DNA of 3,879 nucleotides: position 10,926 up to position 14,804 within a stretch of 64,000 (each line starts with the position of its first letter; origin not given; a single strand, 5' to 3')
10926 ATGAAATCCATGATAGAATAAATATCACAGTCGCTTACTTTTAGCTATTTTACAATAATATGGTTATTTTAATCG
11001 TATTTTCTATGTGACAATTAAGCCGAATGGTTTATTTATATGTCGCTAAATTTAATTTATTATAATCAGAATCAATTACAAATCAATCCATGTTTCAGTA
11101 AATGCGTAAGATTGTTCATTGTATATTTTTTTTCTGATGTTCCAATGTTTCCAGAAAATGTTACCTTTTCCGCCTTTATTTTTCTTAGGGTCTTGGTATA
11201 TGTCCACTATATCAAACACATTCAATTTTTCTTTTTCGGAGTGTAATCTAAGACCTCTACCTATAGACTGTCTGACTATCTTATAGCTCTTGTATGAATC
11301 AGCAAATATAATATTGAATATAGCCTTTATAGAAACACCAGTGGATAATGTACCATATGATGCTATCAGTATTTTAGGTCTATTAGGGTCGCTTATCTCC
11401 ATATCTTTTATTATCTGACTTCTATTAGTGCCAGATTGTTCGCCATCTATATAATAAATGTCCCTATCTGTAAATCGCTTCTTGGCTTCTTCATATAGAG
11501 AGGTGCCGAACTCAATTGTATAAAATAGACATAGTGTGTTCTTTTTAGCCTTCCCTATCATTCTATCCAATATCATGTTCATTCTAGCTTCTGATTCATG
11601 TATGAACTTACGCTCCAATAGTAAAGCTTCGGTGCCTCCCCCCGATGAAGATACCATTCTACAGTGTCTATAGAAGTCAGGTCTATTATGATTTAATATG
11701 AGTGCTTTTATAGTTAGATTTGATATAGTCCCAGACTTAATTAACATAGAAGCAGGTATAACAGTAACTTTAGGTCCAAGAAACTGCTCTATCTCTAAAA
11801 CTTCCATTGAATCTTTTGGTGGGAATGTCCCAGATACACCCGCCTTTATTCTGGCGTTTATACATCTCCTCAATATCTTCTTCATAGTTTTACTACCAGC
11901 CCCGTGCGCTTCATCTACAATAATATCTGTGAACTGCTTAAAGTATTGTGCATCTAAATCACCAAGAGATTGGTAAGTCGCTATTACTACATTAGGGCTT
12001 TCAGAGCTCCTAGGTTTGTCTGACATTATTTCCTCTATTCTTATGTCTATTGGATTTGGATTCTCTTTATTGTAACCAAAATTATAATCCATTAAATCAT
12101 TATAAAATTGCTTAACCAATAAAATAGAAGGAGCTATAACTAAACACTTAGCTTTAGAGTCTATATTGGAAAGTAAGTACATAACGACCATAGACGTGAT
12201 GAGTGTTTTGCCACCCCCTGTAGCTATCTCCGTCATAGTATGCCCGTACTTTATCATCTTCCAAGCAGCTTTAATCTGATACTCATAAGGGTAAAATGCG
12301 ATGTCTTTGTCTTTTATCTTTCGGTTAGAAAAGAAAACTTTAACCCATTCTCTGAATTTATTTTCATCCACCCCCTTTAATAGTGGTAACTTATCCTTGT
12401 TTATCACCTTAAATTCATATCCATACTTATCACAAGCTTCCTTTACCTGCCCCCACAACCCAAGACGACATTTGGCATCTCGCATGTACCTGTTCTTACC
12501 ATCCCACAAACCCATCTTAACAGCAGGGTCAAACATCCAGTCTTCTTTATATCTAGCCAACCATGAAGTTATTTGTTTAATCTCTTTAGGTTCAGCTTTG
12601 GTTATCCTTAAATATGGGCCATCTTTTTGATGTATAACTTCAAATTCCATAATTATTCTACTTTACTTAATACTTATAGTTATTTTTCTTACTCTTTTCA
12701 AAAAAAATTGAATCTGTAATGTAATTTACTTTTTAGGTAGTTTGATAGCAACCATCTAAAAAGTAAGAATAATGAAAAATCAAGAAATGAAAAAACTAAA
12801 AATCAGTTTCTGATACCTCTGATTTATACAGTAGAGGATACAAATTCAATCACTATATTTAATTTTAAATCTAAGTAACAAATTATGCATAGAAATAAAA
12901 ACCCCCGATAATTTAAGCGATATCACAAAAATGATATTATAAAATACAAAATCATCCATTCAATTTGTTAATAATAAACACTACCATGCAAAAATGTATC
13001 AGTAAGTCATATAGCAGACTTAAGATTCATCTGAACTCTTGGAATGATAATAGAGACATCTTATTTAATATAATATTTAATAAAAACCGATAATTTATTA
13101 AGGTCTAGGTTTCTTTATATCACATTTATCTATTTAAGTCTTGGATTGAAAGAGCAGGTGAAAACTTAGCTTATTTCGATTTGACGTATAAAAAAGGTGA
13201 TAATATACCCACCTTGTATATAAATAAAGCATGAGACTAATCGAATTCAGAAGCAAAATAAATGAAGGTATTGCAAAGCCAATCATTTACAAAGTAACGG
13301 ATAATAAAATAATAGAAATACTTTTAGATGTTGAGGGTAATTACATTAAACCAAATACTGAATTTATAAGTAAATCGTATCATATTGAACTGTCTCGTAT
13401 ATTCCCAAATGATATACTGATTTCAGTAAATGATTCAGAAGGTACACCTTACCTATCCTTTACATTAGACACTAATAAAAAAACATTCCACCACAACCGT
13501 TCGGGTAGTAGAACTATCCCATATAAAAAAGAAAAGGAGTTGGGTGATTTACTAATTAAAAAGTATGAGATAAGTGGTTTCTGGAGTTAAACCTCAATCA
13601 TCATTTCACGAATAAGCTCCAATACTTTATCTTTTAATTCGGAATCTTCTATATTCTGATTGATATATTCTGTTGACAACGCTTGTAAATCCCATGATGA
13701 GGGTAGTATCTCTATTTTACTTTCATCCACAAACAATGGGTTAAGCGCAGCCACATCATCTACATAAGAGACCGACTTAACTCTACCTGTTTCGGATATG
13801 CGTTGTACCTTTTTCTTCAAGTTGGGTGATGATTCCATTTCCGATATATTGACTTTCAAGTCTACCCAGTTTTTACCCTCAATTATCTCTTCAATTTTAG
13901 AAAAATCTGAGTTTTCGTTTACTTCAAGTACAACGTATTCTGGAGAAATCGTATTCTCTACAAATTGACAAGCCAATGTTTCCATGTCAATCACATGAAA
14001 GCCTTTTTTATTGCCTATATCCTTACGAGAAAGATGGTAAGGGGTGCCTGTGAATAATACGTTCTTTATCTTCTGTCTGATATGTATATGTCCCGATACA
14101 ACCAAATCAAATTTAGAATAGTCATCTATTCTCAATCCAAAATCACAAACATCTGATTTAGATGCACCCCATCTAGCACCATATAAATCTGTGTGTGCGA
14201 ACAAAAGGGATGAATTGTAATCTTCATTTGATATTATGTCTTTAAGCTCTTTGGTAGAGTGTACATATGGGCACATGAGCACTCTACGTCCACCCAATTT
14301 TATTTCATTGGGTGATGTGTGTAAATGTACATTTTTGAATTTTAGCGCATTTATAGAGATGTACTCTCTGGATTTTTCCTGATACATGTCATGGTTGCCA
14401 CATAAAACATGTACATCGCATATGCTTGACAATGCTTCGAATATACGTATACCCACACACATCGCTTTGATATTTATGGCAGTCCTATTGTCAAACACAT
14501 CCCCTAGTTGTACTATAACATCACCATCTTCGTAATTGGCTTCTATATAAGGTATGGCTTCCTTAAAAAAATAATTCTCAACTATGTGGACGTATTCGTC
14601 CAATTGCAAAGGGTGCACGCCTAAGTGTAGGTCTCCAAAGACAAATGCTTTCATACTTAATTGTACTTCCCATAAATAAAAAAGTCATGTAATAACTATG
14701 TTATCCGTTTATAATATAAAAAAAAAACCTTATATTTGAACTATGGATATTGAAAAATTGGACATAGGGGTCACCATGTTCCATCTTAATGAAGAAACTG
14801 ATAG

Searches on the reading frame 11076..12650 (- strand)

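Call 21: search_protein_families(library=phrogs, proteins=[window:11076-12650:-], max_evalue=0.00001)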
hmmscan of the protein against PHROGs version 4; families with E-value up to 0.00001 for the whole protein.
window:11076-12650:- (524 aa): 7 families
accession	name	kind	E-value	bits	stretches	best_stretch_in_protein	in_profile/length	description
phrog_16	-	DNA, RNA and nucleotide metabolism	2.3e-69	235.7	1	71-483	249-600/986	DNA helicase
phrog_9690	-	DNA, RNA and nucleotide metabolism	1.4e-56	192.8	1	207-517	9-299/306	DNA helicase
phrog_16259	-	DNA, RNA and nucleotide metabolism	1.3e-27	97.9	1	7-286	7-271/330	DNA helicase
phrog_62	-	DNA, RNA and nucleotide metabolism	1.6e-20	73.3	1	48-294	661-867/1881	DNA helicase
phrog_17901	-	DNA, RNA and nucleotide metabolism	7.3e-10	40.2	1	428-484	14-70/109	DNA helicase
phrog_24008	-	DNA, RNA and nucleotide metabolism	7.4e-10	38.3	1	362-475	821-932/1006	helicase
phrog_16694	-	unknown function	2.6e-09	36.6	1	411-486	605-679/1010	-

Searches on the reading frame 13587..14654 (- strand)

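Call 80: search_protein_families(library=pfam, proteins=[window:13587-14654:-], max_evalue=0.001)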
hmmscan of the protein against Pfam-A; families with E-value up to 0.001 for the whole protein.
window:13587-14654:- (355 aa): 2 families
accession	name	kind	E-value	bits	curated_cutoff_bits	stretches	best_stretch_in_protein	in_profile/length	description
PF00149.33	Metallophos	-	5e-11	43.8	21.5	1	1-192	1-190/191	Calcineurin-like phosphoesterase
PF12850.12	Metallophos_2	-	1.6e-05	25.4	27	1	1-164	1-91/154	Calcineurin-like phosphoesterase superfamily domain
